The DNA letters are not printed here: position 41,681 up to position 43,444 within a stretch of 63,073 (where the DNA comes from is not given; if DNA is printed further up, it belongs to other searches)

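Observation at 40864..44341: Orphan single-polypeptide TssB-TssC (T6SS sheath)-like protein with no other T6SS gene nearby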

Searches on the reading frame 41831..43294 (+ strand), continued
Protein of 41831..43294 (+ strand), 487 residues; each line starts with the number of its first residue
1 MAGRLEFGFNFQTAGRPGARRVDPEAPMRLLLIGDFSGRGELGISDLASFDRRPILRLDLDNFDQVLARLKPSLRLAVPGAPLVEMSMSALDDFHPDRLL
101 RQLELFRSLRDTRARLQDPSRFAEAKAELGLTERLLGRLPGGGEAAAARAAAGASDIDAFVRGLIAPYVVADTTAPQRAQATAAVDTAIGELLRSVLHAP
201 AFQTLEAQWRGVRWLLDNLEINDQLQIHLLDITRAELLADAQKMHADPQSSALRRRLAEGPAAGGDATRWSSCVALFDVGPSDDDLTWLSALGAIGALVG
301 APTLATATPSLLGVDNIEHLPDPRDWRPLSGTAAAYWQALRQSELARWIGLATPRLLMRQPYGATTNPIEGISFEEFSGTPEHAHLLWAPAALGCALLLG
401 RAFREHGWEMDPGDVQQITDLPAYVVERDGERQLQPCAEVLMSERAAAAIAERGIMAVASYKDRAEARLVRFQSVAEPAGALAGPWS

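Call 27: search_dna_similar(query=window:41831-43294:+, collection=plasmids, mode=protein, max_rows=30, max_evalue=1e-10)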
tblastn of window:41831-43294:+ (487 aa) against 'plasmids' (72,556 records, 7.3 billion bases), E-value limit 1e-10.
Records with a match: 575; places in all: 668; records where one place covers at least 80% of the query: 2.
Best place of each record, by identity: <60% 575.
By first word of the organism name: Ralstonia 126; Rhizobium 93; Escherichia 74; Campylobacter 38; Cronobacter 20; Leisingera 18; Vibrio 15; Pantoea 15; Burkholderia 14; Enterobacter 13; and 56 more.
By predicted mobility (MOB-suite, as given by PLSDB): non-mobilizable 276; conjugative 163; mobilizable 136.
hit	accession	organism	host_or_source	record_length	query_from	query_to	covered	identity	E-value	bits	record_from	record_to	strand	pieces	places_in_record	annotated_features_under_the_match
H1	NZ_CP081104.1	Ruegeria conchae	-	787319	15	487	97%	29.9%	1e-28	128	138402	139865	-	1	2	type VI secretion system contractile sheath large subunit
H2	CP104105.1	Phaeobacter sp. G2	cell culture,Emiliania huxleyi RCC1216 ...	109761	6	487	99%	29.2%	2e-35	147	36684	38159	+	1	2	type VI secretion system contractile sheath large subunit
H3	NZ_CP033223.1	Parasedimentitalea marina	Cell culture,deep seawater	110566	185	487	62%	34.3%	4e-26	119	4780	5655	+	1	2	type VI secretion system contractile sheath large subunit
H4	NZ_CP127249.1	Parasedimentitalea psychrophila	single cell, bacteria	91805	185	487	62%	33.6%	5e-25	116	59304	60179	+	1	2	type VI secretion system contractile sheath large subunit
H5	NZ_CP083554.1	Leisingera sp. S132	-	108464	185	487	62%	33.0%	3e-21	105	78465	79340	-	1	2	type VI secretion system contractile sheath large subunit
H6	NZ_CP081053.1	Leisingera aquaemixtae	-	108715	185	487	62%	33.0%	6e-21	103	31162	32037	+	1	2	type VI secretion system contractile sheath large subunit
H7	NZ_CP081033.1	Leisingera aquaemixtae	-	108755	185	487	62%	33.0%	7e-21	103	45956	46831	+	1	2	type VI secretion system contractile sheath large subunit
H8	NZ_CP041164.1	Leisingera aquaemixtae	cell culture,Biocathode MCL, marine ...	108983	185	487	62%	33.0%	9e-21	103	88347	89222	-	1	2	type VI secretion system contractile sheath large subunit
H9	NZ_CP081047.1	Leisingera aquaemixtae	-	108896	185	487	62%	33.0%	3e-16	90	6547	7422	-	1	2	type VI secretion system contractile sheath large subunit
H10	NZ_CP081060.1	Leisingera aquaemixtae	-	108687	185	487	62%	33.0%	2e-16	90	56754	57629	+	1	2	type VI secretion system contractile sheath large subunit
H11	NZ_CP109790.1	Leisingera thetidis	-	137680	185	487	62%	32.8%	7e-17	92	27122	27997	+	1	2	type VI secretion system contractile sheath large subunit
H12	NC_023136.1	Leisingera methylohalidivorans DSM 14336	Seawater collected from a tide pool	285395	185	487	62%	32.5%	1e-20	103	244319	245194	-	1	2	type VI secretion system contractile sheath large subunit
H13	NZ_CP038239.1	Leisingera sp. NJS201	cell culture,Marine Biofilm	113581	185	487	62%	32.4%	3e-22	108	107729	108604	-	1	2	type VI secretion system contractile sheath large subunit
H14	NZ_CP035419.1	Leisingera sp. NJS204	cell culture,Marine Biofilm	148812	185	487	62%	32.4%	2e-22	108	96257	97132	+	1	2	type VI secretion system contractile sheath large subunit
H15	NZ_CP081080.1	Leisingera caerulea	-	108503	185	487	62%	32.1%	5e-21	104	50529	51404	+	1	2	type VI secretion system contractile sheath large subunit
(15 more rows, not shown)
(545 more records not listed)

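Call 28: get_annotated_region(hit=H2, flank=20000)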
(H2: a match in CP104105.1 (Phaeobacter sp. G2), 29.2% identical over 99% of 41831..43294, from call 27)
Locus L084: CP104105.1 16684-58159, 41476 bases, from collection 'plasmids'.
description: Phaeobacter sp. G2 plasmid unnamed5, complete sequence
organism: Phaeobacter sp. G2 (NCBI taxid 2976981)
taxonomy: Bacteria; Pseudomonadota; Alphaproteobacteria; Rhodobacterales; Roseobacteraceae; Phaeobacter; Phaeobacter sp. G2
host: -; source: cell culture,Emiliania huxleyi RCC1216 culture; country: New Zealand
typing (MOB-suite, as given by PLSDB): non-mobilizable; replicon rep_cluster_377
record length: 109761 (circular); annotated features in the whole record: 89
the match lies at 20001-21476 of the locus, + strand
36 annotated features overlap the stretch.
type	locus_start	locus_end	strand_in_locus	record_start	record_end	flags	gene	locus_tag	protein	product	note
CDS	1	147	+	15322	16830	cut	-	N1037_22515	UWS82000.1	caspase family protein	-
CDS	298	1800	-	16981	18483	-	-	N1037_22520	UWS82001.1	DUF4384 domain-containing protein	-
CDS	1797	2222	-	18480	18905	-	-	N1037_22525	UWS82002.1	biopolymer transporter ExbD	-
CDS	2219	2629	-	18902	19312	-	-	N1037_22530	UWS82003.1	biopolymer transporter ExbD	-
CDS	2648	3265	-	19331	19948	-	-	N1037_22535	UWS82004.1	MotA/TolQ/ExbB proton channel family protein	-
CDS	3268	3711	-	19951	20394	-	-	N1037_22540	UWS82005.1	hypothetical protein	-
CDS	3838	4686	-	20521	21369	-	-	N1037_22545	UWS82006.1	hypothetical protein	-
CDS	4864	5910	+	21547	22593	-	tssA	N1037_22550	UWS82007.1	type VI secretion system protein TssA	-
CDS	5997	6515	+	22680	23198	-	tssB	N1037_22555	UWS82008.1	type VI secretion system contractile sheath small subunit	-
CDS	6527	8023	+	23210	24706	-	tssC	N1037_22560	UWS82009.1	type VI secretion system contractile sheath large subunit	-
CDS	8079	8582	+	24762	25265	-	-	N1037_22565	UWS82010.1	type VI secretion system tube protein Hcp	-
CDS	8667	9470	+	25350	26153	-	-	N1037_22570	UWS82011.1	virulence protein SciE type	-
CDS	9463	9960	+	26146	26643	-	tssE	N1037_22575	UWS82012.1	type VI secretion system baseplate subunit TssE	-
CDS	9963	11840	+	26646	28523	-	tssF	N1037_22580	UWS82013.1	type VI secretion system baseplate subunit TssF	-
CDS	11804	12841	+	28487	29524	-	tssG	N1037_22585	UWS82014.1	type VI secretion system baseplate subunit TssG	-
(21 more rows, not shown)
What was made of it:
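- The annotated Phaeobacter sp. G2 plasmid has tssA-B-C-hcp-tagJ-tssE-F-G-H ... fused gene - vgrG - PAAR - tagH - tssK-L-M - tagF - PP2C - kinase (call 28).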

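Call 30: predict_structure(alignment_id=A1)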
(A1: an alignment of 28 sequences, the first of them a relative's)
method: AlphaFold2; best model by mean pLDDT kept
length: 487 residues; sequences in the alignment: 28
mean_pLDDT: 84.7   pTM: 0.85
mean pLDDT of the five models: 84.7, 83.8, 83.6, 83.4, 83.1
residues with pLDDT >= 90: 273; 70-90: 139; 50-70: 37; < 50: 38
segments of 3 or more residues with pLDDT < 50: 1-4, 12-19, 133-154, 264-266
pLDDT, mean of each block of 10 residues (from residue 1): 49 47 85 96 85 91 96 84 85 92 84 85 79 38 36 56 68 64 86 91 96 96 94 96 91 86 61 96 95 93 96 88 90 91 96 96 86 84 92 98 95 94 87 91 93 96 94 95 88
secondary structure, 60 per line:
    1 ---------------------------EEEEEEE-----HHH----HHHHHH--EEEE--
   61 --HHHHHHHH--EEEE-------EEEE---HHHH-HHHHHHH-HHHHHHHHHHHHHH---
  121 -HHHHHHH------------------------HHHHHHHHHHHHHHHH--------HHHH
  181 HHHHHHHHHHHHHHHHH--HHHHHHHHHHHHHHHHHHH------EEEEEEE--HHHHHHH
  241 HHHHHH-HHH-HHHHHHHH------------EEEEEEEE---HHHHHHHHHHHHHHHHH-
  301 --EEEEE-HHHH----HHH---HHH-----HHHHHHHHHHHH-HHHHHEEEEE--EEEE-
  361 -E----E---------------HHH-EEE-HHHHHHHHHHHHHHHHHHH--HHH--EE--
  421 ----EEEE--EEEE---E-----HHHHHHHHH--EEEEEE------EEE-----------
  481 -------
elements in order: E28-34 H47-52 E55-58 H63-70 E73-76 E84-87 H91-94 H96-102 H104-117 H122-128 H153-168 H177-197 H200-218 E225-231 H234-246 H252-259 E272-279 H283-299 E303-307 H309-312 H331-342 H344-348 E349-353 E356-359 E387-389 H391-409 E425-428 E431-434 H444-452 E455-460 E467-469
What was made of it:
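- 41831..42223 (+): TssB/VipA-like part (residues 1-131). It includes the N-terminal strand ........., which aligns with the canonical TssB donor strand beta1. It also holds the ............, DNFD and DDFHPD motifs and the domain-3 helix. Residues 1-19 have low pLDDT in the monomer model (call 30).
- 42224..42292 (+): Variable, disordered linker (residues 132-154). It replaces the TssB C-terminal tail and roughly the first 25 profile positions of TssC. pLDDT below 50 for residues 133-154 (call 30).
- Checked: Structure: the AF2 model has pLDDT 84.7 and pTM 0.85 (call 30).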

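Call 31: search_dna_similar(query=window:41831-43294:+, collection=plasmids, mode=protein, max_rows=60, max_evalue=1e-10, rows=spread)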
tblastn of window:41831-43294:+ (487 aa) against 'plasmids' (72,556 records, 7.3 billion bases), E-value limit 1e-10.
Records with a match: 575; places in all: 668; records where one place covers at least 80% of the query: 2.
Best place of each record, by identity: <60% 575.
By first word of the organism name: Ralstonia 126; Rhizobium 93; Escherichia 74; Campylobacter 38; Cronobacter 20; Leisingera 18; Vibrio 15; Pantoea 15; Burkholderia 14; Enterobacter 13; and 56 more.
By predicted mobility (MOB-suite, as given by PLSDB): non-mobilizable 276; conjugative 163; mobilizable 136.
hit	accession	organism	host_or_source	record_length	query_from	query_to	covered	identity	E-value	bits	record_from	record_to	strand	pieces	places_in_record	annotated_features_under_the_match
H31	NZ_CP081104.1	Ruegeria conchae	-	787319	15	487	97%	29.9%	1e-28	128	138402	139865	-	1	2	type VI secretion system contractile sheath large subunit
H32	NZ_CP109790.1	Leisingera thetidis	-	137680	185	487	62%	32.8%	7e-17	92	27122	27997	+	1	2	type VI secretion system contractile sheath large subunit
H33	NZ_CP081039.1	Leisingera sp. M527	-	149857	185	487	62%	31.6%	2e-22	108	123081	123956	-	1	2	type VI secretion system contractile sheath large subunit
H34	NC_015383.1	Burkholderia gladioli BSR3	-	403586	185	479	61%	29.6%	6e-25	116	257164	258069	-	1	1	tssC: type VI secretion system contractile sheath large subunit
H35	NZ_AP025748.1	Escherichia sp. HH091_1A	Bos taurus,feces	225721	185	443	53%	33.3%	2e-23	111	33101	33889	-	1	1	tssC: type VI secretion system contractile sheath large subunit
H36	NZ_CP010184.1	Escherichia coli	mouse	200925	185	443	53%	33.0%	3e-22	108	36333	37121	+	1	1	tssC: type VI secretion system contractile sheath large subunit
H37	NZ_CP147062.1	Escherichia coli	environmental,hospital wastewater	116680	185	443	53%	32.6%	7e-22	107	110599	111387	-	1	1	tssC: type VI secretion system contractile sheath large subunit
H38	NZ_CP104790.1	Escherichia coli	bacteria,swine faeces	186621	185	443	53%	32.6%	7e-22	107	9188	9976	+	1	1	tssC: type VI secretion system contractile sheath large subunit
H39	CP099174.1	Escherichia coli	culture,Pooled soil sample collected ...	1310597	185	478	60%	28.4%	5e-27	122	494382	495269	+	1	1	none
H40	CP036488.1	Rahnella aquatilis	cell culture,Rice-wheat rotation soil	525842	188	443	53%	32.5%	3e-24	114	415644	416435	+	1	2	tssC: type VI secretion system contractile sheath large subunit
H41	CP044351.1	Escherichia coli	Homo sapiens,feces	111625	185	478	58%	29.2%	1e-19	123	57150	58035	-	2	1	record has no annotation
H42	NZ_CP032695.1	Rhizobium jaguaris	Calliandra grandiflora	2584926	185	443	53%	31.2%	2e-26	120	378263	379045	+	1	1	none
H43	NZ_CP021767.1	Ralstonia solanacearum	Solanum lycopersicum,Tomato with ...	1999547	185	443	53%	30.4%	3e-22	108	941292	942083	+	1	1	none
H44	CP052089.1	Ralstonia solanacearum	tomato,cell culture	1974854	185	443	53%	30.2%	2e-22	108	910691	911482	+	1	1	none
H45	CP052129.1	Ralstonia solanacearum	tomato,cell culture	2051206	185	443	53%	30.2%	2e-22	108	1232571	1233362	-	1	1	tssC: type VI secretion system contractile sheath large subunit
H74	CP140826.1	Rhizobium beringeri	Trifolium pratense,whole organism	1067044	185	408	46%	30.9%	3e-18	96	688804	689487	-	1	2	tssC: type VI secretion system contractile sheath large subunit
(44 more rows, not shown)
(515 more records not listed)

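Call 33: get_annotated_region(hit=H74, flank=14000)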
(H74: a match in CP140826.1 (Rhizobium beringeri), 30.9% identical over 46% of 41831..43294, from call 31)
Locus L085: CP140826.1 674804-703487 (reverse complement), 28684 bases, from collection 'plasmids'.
description: Rhizobium beringeri strain TP49 plasmid pRlX1, complete sequence
organism: Rhizobium beringeri (NCBI taxid 3019934)
taxonomy: Bacteria; Pseudomonadota; Alphaproteobacteria; Hyphomicrobiales; Rhizobiaceae; Rhizobium; Rhizobium beringeri
host: -; source: Trifolium pratense,whole organism; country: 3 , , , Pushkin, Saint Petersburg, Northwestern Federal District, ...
typing (MOB-suite, as given by PLSDB): conjugative; relaxase MOBQ; mating-pair formation MPF_T
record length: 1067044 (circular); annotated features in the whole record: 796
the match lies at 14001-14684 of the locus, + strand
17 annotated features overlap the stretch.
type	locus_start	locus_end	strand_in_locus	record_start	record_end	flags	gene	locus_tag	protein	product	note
CDS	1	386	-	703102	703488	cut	-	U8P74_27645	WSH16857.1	sulfurtransferase TusA family protein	-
CDS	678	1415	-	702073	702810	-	-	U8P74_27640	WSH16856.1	DUF3396 domain-containing protein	-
CDS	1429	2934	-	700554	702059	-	-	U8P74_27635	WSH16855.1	DUF4150 domain-containing protein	-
CDS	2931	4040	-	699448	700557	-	-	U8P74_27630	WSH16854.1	DUF2169 domain-containing protein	-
CDS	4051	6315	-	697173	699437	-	tssI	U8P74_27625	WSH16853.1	type VI secretion system tip protein TssI/VgrG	-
CDS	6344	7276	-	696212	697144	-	-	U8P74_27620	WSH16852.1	hypothetical protein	-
CDS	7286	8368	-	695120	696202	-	-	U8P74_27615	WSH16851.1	hypothetical protein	-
CDS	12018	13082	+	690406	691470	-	tssA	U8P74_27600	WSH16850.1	type VI secretion system protein TssA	-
CDS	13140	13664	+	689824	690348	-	tssB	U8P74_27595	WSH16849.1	type VI secretion system contractile sheath small subunit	-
CDS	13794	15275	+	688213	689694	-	tssC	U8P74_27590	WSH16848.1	type VI secretion system contractile sheath large subunit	-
CDS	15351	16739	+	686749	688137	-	tssC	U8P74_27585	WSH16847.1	type VI secretion system contractile sheath large subunit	-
CDS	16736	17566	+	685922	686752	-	-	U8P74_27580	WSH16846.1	type VI secretion system accessory protein TagJ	-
CDS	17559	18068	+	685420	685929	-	tssE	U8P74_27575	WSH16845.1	type VI secretion system baseplate subunit TssE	-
CDS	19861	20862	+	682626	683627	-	tssG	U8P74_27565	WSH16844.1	type VI secretion system baseplate subunit TssG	-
CDS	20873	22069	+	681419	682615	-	-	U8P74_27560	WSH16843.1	FHA domain-containing protein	-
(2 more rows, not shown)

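Call 34: fold_search(model_id=the predicted structure, library=pdb)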
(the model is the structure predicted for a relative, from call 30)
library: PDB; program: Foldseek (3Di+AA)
matches with E <= 10: 346; with E <= 0.001: 10
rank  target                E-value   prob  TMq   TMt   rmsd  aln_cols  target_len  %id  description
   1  5n8n_B                1.5e-19  1.00  0.57  0.61  12.9       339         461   27  Contracted sheath of a Pseudomonas aeruginosa type six secretion system consisting of TssB1 and TssC1 (released 2018-01-10)
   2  5myu_MODEL_1_A        7.5e-19  1.00  0.55  0.62   2.5       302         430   27  VipA-N2/VipB contracted sheath of type VI secretion system (released 2017-08-02)
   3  3j9g_2                3.2e-18  1.00  0.55  0.62   2.5       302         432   27  Atomic model of the VipA/VipB, the type six secretion system contractile sheath of Vibrio cholerae from cryo-EM (released 2015-03-11)
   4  5urx_1B               6.2e-18  1.00  0.55  0.62   2.6       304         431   25  Structure of the contracted type VI secretion system sheath in Myxococcus xanthus (released 2017-05-10)
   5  5mxn_MODEL_1_A        6.2e-18  1.00  0.56  0.58   7.5       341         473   26  Atomic model of the VipA/VipB/Hcp, the type six secretion system non-contractile sheath-tube of Vibrio cholera (released 2017-08-02)
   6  5ojq_A                6.2e-18  1.00  0.56  0.58   7.5       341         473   26  The modeled structure of of wild type extended type VI secretion system sheath/tube complex in vibrio cholerae based o (released 2017-08-09)
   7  5urw_1B               9.0e-18  1.00  0.56  0.65   2.5       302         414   26  Structure of the extended type VI secretion system sheath in Myxococcus xanthus (released 2017-05-10)
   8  3j9o_B                6.4e-15  1.00  0.53  0.60   3.3       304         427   21  CryoEM structure of a type VI secretion system (released 2015-03-18)
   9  9n4v_A                5.1e-13  1.00  0.45  0.60   2.5       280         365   24  Azotobacter vinelandii extended type VI secretion system sheath tube complex (released 2025-07-16)
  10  6j0n_V                9.6e-04  1.00  0.29  0.35   7.4       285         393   13  Cryo-EM Structure of an Extracellular Contractile Injection System, baseplate in extended state, refined in C6 symmetr (released 2019-04-10)
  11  9qgp_3A               1.6e-03  1.00  0.30  0.35   9.1       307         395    9  Cryo-EM structure of the PlPVC1 sheath, 6-fold symmetrized (C6), in contracted state (released 2025-10-29)
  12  9gtp_1h               2.0e-03  1.00  0.29  0.40   7.5       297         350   12  Cryo-EM structure of a contractile injection system in Streptomyces coelicolor, the baseplate complex in extended sta (released 2025-06-18)
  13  9qgl_4A               2.7e-03  1.00  0.32  0.39   6.8       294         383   14  Cryo-EM structure of the PlPVC1 baseplate, 6-fold symmetrized (C6), in extended state (released 2025-10-29)
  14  7b5h_AP               2.7e-03  0.99  0.29  0.30   8.1       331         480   11  Cryo-EM structure of the contractile injection system base plate from Anabaena PCC7120 (released 2022-02-23)
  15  9gtp_1f               2.8e-03  1.00  0.29  0.40   7.6       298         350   12  Cryo-EM structure of a contractile injection system in Streptomyces coelicolor, the baseplate complex in extended sta (released 2025-06-18)
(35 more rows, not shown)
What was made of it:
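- On T6SS contractile sheath (TssB + TssC): Foldseek to 5n8n_B, 3j9g and 5urx at E 1e-19 to 1e-18 (call 34).
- Checked: Foldseek puts TssC/VipB chains on top, at E 1e-19 to 1e-18, with about 302 columns at 2.5 A for most of them (call 34).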

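Call 37: find_encoding_contigs(protein=P0010, flank=10000, max_places=2)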
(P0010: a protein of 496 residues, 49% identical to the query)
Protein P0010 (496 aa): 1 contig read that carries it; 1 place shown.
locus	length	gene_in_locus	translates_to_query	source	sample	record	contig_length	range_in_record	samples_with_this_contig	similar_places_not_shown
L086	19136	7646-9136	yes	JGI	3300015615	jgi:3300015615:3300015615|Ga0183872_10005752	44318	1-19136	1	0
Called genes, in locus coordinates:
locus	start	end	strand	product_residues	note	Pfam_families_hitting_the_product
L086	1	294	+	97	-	?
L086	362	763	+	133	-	-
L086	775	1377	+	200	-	-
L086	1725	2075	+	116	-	-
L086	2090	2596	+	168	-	PF13436:Gly-zipper_OmpA (weak)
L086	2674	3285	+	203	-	-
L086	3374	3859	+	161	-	-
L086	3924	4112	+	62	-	-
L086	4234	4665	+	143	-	PF20598:DUF6795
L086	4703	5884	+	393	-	PF01764:Lipase_3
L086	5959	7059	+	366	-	-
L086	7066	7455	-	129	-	PF14107:DUF4280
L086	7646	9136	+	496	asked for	PF05591:T6SS_VipA, PF05943:VipB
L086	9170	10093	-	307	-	-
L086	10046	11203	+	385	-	PF00515:TPR_1, PF07719:TPR_2, PF13414:TPR_11, PF13432:TPR_16, PF13432:TPR_16, PF14559:TPR_19, PF13489:Methyltransf_23, PF08241:Methyltransf_11, +16 more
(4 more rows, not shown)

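Call 38: find_encoding_contigs(protein=P0013, flank=10000, max_places=2)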
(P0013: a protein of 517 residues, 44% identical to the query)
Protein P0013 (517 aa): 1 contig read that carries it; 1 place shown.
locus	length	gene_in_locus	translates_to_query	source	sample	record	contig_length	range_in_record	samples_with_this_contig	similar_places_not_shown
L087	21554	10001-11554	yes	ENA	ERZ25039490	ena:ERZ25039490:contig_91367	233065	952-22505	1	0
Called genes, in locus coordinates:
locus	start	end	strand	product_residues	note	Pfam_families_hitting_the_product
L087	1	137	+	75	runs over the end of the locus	-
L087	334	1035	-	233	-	-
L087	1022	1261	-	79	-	-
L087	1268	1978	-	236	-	-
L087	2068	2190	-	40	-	-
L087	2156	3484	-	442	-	PF14412:AHH (weak)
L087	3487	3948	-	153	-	-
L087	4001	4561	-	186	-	-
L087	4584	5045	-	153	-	PF13665:Tox-PAAR-like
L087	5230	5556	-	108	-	PF20093:DUF6484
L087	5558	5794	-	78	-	-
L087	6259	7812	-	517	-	PF05954:Phage_GPD, PF04717:Phage_base_V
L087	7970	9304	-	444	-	PF13414:TPR_11, PF13424:TPR_12, PF13432:TPR_16, PF14559:TPR_19, PF00515:TPR_1, PF07719:TPR_2, PF13424:TPR_12, PF13414:TPR_11, +29 more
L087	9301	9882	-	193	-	PF00583:Acetyltransf_1, PF13508:Acetyltransf_7 (weak)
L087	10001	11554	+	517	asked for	PF05591:T6SS_VipA, PF05943:VipB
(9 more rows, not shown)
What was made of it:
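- The relatives P0010 and P0013 (44-49% identity) sit beside DUF4280, Fha, VgrG, ClpV, TssG/F/E, ImpE and Hcp (calls 37, 38). Relatives at 44-49% identity are T6SS-embedded (calls 37, 38).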

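Call 46: find_encoding_contigs(protein=P0004, flank=5000, max_places=2)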
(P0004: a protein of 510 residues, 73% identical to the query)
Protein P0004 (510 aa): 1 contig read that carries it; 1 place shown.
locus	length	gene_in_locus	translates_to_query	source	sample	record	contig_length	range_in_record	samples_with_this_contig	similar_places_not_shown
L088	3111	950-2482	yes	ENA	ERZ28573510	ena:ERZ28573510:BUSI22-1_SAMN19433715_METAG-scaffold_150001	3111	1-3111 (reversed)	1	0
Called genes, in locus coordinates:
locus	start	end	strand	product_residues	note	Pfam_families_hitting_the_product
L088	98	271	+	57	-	-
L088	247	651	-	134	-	-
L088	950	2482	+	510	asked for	PF05591:T6SS_VipA, PF05943:VipB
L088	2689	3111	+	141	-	?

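Call 47: find_encoding_contigs(protein=P0003, flank=5000, max_places=2)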
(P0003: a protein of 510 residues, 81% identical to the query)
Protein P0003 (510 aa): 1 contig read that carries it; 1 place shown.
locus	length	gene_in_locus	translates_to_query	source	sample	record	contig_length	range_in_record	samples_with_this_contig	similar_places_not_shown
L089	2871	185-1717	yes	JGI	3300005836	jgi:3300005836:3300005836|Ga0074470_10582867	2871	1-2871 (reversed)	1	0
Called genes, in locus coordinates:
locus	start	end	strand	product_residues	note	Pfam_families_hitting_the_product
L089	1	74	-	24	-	?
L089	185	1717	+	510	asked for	PF05591:T6SS_VipA, PF05943:VipB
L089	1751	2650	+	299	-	PF07801:DUF1647 (weak)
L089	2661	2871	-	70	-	?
